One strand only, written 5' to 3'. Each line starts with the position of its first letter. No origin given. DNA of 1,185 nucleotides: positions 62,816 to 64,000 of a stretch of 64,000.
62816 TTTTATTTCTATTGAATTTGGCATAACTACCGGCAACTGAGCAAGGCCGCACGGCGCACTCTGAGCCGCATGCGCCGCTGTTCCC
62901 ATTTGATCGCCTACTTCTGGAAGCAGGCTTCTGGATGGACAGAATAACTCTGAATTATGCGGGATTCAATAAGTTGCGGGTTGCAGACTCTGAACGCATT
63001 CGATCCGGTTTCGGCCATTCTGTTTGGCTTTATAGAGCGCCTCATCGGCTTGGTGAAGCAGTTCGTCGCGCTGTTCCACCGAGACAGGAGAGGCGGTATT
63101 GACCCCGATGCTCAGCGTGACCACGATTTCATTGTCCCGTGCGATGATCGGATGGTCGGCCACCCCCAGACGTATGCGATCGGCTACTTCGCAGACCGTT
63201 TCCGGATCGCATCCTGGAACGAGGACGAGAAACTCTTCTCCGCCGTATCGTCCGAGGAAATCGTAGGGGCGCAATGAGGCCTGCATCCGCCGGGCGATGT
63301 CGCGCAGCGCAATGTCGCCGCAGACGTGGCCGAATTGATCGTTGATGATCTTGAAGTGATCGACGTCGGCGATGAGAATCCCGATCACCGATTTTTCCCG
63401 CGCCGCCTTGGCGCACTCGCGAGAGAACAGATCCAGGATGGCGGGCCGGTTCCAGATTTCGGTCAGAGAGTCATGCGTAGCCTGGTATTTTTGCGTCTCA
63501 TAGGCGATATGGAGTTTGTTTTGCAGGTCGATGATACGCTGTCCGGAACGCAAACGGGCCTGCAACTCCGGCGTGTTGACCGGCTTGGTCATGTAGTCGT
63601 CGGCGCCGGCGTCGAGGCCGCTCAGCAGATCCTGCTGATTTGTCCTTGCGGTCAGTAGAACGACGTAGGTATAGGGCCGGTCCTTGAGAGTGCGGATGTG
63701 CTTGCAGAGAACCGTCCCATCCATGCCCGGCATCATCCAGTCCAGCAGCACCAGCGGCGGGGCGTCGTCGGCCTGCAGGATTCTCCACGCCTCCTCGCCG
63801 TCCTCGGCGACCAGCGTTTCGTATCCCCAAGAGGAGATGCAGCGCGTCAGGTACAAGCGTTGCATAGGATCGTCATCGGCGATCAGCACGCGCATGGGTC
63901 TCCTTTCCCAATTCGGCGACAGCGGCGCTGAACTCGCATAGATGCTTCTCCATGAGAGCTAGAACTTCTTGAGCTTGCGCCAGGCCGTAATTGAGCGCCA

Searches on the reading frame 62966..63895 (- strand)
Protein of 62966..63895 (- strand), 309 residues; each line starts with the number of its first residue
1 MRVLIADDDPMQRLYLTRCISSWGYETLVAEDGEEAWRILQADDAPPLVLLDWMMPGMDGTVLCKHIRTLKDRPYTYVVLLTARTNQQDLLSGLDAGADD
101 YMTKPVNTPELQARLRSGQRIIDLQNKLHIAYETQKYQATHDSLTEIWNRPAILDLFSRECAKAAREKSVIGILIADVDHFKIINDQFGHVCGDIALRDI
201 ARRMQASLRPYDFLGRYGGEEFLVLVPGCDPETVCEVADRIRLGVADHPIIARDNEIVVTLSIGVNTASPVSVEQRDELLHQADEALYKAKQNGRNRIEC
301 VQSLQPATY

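Call 44: find_encoding_contigs(protein=window:62966-63895:-, flank=10000, max_places=3)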
Protein window:62966-63895:- (309 aa): 23 contigs read that carry it; 3 places shown.
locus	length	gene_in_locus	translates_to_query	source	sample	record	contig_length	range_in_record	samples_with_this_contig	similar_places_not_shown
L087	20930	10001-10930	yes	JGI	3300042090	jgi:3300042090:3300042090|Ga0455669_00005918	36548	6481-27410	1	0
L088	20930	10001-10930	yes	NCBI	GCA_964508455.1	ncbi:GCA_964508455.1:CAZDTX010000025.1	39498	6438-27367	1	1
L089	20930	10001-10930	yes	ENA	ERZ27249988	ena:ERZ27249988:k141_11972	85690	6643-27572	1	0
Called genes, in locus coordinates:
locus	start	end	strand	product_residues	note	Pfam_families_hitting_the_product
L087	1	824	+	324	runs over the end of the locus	PF00069:Pkinase, PF01636:APH (faint), PF07714:PK_Tyr_Ser-Thr, PF03109:ABC1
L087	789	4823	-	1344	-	PF07494:Reg_prop (faint), PF16819:DUF5074 (faint), PF24684:Vgb_lyase (faint), PF07495:Y_Y_Y, PF00512:HisKA, PF02518:HATPase_c, PF00072:Response_reg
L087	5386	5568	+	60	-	-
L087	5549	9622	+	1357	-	PF00512:HisKA, PF02518:HATPase_c, PF00072:Response_reg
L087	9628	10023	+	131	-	PF01627:Hpt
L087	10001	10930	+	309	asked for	PF00072:Response_reg, PF00990:GGDEF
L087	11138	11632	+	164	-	-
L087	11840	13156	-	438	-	-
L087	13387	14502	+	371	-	PF05222:AlaDh_PNT_N, PF01262:AlaDh_PNT_C, PF07992:Pyr_redox_2 (faint), PF02826:2-Hacid_dh_C (weak)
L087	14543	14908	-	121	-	-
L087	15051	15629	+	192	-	PF03551:PadR, PF13601:HTH_34 (weak), PF10400:Vir_act_alpha_C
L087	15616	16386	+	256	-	PF02517:Rce1-like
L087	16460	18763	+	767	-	PF08448:PAS_4 (faint), PF00672:HAMP, PF13426:PAS_9 (faint), PF00512:HisKA (weak), PF02518:HATPase_c, PF14501:HATPase_c_5 (weak)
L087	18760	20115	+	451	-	PF00072:Response_reg, PF00158:Sigma54_activat, PF14532:Sigma54_activ_2, PF07728:AAA_5 (weak), PF25601:AAA_lid_14, PF02954:HTH_8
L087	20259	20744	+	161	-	-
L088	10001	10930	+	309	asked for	PF00072:Response_reg, PF00990:GGDEF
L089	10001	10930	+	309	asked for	PF00072:Response_reg, PF00990:GGDEF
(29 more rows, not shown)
